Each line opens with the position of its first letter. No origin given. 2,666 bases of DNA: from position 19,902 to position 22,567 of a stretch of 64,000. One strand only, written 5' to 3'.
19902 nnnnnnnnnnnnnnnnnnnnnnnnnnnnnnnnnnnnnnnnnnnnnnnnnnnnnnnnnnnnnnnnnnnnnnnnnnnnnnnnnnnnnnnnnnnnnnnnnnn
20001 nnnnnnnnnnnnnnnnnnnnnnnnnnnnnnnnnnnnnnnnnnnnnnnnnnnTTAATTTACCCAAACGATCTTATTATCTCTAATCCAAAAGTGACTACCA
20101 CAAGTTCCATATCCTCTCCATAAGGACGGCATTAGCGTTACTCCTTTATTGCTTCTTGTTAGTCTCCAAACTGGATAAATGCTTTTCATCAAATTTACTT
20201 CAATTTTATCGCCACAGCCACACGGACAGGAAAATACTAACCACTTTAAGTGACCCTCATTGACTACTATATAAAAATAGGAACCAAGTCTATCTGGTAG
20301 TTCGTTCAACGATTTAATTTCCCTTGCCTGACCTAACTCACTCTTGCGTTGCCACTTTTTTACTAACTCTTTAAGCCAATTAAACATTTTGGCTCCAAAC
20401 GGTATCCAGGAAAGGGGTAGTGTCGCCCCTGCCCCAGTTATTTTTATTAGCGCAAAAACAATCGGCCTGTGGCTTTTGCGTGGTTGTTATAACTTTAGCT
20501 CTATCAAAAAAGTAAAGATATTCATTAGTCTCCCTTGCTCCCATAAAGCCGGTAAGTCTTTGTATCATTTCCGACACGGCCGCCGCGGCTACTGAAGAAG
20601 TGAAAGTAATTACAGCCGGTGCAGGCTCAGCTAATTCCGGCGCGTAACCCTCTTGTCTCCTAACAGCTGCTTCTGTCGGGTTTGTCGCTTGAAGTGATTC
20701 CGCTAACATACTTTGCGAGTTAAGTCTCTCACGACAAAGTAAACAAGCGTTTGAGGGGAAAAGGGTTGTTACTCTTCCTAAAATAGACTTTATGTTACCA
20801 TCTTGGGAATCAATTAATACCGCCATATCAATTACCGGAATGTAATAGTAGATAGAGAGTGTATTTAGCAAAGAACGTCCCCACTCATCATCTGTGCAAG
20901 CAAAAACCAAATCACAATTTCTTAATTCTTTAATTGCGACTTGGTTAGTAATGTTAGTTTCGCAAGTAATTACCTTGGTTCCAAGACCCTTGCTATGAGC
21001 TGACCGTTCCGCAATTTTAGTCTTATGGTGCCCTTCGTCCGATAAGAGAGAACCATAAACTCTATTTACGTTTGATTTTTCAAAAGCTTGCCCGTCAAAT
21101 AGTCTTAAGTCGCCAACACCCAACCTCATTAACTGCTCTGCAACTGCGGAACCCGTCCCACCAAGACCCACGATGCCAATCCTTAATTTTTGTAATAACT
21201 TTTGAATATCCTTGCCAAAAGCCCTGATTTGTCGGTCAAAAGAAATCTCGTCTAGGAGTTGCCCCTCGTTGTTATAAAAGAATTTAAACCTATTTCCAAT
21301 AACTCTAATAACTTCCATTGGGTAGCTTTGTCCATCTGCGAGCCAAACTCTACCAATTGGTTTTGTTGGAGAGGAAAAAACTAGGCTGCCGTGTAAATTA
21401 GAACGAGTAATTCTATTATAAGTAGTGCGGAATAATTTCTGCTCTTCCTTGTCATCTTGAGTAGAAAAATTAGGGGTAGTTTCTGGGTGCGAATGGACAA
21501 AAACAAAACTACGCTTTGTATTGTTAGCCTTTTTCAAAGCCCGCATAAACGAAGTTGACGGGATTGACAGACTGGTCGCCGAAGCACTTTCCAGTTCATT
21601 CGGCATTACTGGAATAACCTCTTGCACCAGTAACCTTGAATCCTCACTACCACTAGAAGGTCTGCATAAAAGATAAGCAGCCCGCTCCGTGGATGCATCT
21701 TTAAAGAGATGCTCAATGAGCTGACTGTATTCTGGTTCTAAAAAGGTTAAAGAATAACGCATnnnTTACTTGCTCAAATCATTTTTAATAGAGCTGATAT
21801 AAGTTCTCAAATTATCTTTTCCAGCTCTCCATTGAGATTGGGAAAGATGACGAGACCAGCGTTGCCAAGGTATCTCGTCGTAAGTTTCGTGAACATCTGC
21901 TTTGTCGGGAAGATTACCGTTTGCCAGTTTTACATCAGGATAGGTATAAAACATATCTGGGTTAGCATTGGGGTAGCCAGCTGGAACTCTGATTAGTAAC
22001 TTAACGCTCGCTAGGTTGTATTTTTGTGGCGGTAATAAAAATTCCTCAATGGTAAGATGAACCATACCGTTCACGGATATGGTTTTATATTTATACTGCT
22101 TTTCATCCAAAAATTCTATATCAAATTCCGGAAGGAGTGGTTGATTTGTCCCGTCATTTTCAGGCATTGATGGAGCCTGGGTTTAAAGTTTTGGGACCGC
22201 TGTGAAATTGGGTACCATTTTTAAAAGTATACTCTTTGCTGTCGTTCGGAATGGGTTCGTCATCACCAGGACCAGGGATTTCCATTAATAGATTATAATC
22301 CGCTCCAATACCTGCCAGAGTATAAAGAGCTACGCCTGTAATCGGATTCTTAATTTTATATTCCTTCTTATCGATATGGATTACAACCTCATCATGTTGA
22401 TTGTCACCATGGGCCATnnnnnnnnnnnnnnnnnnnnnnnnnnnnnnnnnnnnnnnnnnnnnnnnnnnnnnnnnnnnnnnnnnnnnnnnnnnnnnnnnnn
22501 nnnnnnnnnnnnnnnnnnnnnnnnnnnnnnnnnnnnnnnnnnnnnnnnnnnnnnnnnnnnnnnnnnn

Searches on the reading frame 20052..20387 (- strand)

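Call 8: search_protein_families(library=pfam, proteins=[window:20052-20387:-], max_evalue=0.01)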
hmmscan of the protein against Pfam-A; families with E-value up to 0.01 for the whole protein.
window:20052-20387:- (111 aa): 1 family
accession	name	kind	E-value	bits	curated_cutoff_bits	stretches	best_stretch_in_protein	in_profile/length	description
PF20137.4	DUF6527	-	1.3e-22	79.9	23.6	1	48-110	1-63/63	Family of unknown function (DUF6527)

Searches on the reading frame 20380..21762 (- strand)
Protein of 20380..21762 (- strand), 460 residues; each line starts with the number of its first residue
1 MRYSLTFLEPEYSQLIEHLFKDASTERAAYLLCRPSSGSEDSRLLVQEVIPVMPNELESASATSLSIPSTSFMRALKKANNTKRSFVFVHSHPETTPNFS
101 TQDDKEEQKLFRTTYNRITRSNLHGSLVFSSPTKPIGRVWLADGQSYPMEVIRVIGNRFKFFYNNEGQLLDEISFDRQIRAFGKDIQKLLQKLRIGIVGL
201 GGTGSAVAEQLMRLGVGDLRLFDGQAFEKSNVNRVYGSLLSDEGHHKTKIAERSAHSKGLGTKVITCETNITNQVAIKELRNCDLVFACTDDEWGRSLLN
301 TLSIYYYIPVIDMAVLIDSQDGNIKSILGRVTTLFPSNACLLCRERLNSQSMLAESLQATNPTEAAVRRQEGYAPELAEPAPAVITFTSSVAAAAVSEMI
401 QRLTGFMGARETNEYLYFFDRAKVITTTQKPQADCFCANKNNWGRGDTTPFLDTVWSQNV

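Call 8: search_protein_families(library=pfam, proteins=[window:20380-21762:-], max_evalue=0.01)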
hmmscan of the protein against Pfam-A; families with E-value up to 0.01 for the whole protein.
window:20380-21762:- (460 aa): 2 families
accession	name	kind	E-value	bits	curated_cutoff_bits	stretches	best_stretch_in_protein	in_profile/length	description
PF00899.27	ThiF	-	6.6e-32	111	28.1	1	175-429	1-227/238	ThiF family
PF14464.11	Prok-JAB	-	1.3e-09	38.4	25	1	11-111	4-94/114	Prokaryotic homologs of the JAB domain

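Call 28: find_encoding_contigs(protein=window:20380-21762:-, flank=10000, max_places=8)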
Protein window:20380-21762:- (460 aa): 2 contigs read that carry it; 2 places shown.
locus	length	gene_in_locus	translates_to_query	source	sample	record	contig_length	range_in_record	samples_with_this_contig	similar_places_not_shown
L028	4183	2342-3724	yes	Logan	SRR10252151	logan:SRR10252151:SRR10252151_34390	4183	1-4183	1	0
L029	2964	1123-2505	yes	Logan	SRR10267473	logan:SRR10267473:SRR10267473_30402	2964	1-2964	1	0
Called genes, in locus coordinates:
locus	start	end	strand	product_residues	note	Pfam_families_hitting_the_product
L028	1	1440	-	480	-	?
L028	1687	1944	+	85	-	-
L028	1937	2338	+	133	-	PF14462:Prok-E2_E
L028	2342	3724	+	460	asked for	PF14464:Prok-JAB, PF00899:ThiF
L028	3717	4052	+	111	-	PF20137:BubE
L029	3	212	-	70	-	?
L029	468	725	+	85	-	-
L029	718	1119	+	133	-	PF14462:Prok-E2_E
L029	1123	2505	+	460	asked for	PF14464:Prok-JAB, PF00899:ThiF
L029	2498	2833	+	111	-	PF20137:BubE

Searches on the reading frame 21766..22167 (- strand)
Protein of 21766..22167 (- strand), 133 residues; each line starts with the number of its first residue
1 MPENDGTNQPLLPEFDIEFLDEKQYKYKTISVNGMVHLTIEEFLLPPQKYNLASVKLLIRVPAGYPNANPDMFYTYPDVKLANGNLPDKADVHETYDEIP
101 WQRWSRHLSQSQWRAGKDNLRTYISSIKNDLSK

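Call 8: search_protein_families(library=pfam, proteins=[window:21766-22167:-], max_evalue=0.01)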
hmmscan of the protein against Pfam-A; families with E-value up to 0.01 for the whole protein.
window:21766-22167:- (133 aa): 1 family
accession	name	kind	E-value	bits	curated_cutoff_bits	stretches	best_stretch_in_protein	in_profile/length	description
PF14462.11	Prok-E2_E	-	7.5e-33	113.4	25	1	12-132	1-121/123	Prokaryotic E2 family E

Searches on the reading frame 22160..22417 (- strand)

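Call 8: search_protein_families(library=pfam, proteins=[window:22160-22417:-], max_evalue=0.01)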
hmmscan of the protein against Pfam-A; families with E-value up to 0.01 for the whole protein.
window:22160-22417:- (85 aa): 1 family
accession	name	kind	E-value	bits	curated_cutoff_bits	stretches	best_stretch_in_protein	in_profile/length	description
PF14452.12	Multi_ubiq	-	0.0056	17.3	24.5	1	13-59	3-51/69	Multiubiquitin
